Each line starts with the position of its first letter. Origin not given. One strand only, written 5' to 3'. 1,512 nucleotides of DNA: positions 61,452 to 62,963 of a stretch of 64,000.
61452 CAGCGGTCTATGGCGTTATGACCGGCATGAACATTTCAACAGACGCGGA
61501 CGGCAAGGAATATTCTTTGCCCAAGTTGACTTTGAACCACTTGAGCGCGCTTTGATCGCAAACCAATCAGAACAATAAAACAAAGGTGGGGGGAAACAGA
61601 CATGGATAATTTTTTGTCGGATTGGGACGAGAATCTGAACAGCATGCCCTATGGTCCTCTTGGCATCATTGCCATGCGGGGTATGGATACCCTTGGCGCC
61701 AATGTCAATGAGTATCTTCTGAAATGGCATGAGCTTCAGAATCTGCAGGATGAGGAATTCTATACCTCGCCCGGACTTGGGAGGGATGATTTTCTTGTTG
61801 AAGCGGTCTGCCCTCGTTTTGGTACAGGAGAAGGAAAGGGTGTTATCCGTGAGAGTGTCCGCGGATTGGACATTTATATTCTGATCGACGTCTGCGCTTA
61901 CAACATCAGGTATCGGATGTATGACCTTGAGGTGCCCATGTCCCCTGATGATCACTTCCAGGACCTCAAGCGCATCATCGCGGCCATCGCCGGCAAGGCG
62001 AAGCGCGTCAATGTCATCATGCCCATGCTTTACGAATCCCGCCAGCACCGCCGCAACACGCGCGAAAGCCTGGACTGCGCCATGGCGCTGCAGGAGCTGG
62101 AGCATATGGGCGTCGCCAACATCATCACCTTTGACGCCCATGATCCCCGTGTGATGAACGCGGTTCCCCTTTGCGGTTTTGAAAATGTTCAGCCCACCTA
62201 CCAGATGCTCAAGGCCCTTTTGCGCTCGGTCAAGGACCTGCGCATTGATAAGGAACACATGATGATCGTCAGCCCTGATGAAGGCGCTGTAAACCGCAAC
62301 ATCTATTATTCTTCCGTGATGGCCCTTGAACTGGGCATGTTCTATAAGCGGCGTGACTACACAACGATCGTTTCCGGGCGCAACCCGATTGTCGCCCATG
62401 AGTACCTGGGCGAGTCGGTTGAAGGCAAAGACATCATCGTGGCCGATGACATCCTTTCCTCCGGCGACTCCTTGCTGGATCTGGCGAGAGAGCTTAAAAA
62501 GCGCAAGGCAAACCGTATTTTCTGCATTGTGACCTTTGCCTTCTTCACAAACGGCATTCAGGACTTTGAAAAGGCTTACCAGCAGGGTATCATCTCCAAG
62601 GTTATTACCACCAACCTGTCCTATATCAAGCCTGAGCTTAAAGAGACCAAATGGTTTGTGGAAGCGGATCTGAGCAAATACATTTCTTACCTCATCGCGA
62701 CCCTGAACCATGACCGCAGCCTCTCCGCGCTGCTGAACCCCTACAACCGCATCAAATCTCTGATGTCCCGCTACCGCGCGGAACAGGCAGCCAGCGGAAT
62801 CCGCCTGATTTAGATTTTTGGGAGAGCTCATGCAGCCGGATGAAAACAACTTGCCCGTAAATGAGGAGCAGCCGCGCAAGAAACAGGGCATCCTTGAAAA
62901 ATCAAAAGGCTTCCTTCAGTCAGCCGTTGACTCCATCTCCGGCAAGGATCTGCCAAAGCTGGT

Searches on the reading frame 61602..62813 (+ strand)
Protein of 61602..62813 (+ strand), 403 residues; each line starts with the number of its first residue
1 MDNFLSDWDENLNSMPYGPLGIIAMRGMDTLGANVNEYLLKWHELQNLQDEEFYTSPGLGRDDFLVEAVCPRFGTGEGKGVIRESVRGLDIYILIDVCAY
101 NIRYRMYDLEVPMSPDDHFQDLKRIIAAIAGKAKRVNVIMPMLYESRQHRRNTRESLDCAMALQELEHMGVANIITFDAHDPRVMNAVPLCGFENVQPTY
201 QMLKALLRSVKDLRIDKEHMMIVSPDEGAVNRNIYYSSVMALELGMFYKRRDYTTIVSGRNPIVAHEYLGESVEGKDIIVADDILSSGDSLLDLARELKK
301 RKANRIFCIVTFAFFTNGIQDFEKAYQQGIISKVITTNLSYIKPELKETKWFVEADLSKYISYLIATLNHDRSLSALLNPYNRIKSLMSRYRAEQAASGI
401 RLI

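Call 74: search_protein_families(library=pfam, proteins=[window:61602-62813:+], max_evalue=0.00001)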
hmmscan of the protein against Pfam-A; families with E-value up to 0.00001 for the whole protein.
window:61602-62813:+ (403 aa): 3 families
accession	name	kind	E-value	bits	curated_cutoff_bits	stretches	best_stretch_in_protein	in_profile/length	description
PF13793.12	Pribosyltran_N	-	1.3e-18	67.3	25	1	63-170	22-117/117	N-terminal domain of ribose phosphate pyrophosphokinase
PF00156.33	Pribosyltran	-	1.9e-11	44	26.3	1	204-312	16-124/158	Phosphoribosyl transferase domain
PF14572.12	Pribosyl_synth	-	3.7e-06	27.4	27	1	272-377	80-182/184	Phosphoribosyl synthetase-associated domain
